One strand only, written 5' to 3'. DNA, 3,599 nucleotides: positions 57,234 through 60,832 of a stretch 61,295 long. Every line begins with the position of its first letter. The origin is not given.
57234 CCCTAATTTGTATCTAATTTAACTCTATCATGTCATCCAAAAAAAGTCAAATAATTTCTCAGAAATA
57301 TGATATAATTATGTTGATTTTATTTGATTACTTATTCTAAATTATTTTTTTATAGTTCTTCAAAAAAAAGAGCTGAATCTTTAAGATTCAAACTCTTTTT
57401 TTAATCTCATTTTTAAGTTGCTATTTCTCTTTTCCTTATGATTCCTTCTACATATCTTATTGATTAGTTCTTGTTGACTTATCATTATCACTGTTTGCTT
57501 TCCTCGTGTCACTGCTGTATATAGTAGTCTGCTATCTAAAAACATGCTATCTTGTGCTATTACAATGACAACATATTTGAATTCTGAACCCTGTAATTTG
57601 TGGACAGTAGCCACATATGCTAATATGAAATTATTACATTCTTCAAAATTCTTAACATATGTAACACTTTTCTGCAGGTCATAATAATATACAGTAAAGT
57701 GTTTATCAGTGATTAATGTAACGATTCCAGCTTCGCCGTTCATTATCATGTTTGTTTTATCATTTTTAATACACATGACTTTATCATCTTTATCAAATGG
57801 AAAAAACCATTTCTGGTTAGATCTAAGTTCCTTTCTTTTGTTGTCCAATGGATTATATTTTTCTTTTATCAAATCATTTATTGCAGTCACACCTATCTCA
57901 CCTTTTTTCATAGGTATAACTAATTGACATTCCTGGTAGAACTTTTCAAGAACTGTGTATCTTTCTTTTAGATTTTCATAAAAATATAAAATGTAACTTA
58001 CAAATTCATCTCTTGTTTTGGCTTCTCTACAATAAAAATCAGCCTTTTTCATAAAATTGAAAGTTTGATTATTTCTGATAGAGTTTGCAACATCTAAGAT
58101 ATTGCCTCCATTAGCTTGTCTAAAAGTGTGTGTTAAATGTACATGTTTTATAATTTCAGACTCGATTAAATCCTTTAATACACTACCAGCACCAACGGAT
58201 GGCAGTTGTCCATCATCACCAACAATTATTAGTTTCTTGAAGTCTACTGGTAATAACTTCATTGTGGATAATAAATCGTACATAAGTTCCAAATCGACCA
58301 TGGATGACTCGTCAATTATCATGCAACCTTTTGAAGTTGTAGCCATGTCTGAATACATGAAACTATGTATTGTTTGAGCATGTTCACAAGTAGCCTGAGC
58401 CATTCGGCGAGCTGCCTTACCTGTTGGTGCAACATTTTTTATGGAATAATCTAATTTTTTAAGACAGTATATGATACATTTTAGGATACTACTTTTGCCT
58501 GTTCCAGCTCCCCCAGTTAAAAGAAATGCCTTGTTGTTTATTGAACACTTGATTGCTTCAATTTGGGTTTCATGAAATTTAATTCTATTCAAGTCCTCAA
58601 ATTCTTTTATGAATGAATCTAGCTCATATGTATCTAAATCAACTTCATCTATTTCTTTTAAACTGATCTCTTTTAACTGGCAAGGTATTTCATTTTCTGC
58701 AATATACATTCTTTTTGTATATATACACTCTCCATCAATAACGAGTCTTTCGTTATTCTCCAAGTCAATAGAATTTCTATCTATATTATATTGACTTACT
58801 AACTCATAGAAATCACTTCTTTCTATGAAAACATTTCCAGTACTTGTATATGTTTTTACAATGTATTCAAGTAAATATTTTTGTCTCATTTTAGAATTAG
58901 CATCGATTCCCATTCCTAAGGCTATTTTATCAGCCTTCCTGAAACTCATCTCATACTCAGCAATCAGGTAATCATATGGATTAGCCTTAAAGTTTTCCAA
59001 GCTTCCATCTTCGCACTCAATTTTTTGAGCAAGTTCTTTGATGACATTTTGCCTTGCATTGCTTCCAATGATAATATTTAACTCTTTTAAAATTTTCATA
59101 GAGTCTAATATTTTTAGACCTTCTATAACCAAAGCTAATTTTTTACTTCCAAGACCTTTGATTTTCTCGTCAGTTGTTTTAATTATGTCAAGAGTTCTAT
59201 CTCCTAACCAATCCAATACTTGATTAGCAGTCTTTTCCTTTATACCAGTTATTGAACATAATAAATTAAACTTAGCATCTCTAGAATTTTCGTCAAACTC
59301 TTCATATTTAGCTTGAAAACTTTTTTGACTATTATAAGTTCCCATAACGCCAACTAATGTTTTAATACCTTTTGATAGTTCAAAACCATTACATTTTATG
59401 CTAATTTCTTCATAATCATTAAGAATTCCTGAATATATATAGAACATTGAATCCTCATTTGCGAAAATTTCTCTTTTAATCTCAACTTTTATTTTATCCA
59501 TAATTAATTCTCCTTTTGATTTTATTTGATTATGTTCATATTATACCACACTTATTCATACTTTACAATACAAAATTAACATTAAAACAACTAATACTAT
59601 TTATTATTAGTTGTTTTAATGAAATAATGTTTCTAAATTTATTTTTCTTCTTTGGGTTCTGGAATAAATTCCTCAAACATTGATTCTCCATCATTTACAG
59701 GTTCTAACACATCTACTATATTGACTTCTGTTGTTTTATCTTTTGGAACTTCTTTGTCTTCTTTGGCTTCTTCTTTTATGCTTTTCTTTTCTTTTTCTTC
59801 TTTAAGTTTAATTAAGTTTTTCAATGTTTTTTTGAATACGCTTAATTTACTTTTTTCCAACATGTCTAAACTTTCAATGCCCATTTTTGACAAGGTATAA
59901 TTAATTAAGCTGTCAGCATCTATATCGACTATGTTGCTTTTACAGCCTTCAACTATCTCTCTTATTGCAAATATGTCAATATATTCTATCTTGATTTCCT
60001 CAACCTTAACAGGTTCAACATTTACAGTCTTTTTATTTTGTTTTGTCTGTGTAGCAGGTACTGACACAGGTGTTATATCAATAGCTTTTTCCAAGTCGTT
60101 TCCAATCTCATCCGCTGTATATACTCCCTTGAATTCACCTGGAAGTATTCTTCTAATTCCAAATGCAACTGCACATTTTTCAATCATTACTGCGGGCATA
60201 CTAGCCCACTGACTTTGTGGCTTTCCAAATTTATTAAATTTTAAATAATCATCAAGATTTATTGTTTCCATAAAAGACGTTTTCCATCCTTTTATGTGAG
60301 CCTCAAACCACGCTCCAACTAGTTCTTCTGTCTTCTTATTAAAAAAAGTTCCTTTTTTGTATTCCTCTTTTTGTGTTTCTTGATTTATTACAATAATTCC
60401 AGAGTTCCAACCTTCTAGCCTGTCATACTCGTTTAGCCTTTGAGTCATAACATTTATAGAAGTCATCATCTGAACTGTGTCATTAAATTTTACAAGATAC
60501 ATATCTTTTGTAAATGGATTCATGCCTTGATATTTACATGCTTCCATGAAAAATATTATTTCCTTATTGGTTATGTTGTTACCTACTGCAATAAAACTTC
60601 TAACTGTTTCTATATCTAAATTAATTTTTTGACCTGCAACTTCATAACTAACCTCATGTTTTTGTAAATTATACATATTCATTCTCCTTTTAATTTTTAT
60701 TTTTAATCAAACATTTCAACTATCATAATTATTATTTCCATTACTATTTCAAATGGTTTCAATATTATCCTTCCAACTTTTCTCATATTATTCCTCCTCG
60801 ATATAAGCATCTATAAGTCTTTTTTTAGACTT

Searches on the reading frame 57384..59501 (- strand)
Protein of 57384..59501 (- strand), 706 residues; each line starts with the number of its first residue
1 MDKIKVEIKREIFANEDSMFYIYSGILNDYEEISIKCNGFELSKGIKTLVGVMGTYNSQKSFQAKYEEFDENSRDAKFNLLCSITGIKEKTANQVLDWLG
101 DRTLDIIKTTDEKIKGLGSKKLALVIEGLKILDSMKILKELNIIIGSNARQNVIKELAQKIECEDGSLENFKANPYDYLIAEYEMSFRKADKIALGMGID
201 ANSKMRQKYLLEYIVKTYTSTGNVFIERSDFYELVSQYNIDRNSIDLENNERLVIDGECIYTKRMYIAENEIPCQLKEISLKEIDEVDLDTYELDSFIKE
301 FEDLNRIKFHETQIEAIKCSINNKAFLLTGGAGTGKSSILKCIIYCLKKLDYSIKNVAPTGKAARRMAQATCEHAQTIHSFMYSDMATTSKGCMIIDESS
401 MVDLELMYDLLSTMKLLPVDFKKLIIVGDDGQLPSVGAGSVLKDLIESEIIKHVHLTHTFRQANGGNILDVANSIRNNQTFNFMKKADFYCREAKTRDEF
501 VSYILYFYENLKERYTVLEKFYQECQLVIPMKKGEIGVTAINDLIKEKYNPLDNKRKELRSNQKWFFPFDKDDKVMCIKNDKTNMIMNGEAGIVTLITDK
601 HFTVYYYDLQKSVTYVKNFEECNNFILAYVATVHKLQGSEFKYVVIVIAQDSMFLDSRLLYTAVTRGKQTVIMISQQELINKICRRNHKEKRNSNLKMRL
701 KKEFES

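Call 53: search_protein_families(library=pfam, proteins=[window:57384-59501:-], max_evalue=0.001)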
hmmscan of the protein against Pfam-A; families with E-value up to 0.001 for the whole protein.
window:57384-59501:- (706 aa): 10 families
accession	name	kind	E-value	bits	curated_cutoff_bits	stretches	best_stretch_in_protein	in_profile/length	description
PF13604.12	AAA_30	-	2.2e-32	112.8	27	1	311-481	4-174/191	AAA domain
PF13245.12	AAA_19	-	6e-31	107.8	25.1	1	313-437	1-133/134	AAA domain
PF13538.12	UvrD_C_2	-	3.6e-13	49.6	27.4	1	627-674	1-52/52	UvrD-like helicase C-terminal domain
PF14490.11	HHH_RecD2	-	6.6e-12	45.6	27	1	163-225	29-92/92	ATP-dependent RecD2 DNA helicase HHH domain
PF01443.25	Viral_helicase1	-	1.2e-10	42.1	21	1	620-673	169-226/228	Viral superfamily 1 RNA helicase core domain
PF18335.7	SH3_13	-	1.6e-09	37.8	41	1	541-601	1-58/65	ATP-dependent RecD-like DNA helicase SH3 domain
PF09848.15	SLFN-g3_helicase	-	3e-06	27.2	24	0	623-678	265-319/354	Schlafen group 3, DNA/RNA helicase domain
PF05970.20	PIF1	-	9e-06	25.9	25.9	1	320-378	19-77/223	PIF1-like helicase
PF13086.12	AAA_11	-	5.9e-05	23.4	27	0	309-349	2-50/257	AAA domain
PF03193.22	RsgA_GTPase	-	0.00047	20.5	30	0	295-357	73-140/174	RsgA GTPase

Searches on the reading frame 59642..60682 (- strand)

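Call 53: search_protein_families(library=pfam, proteins=[window:59642-60682:-], max_evalue=0.001)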
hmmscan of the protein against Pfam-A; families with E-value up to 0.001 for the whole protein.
window:59642-60682:- (347 aa): 1 family
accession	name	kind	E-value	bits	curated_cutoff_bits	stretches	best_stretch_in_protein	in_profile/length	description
PF03837.19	RecT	-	2.6e-34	119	24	1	26-199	10-192/198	RecT family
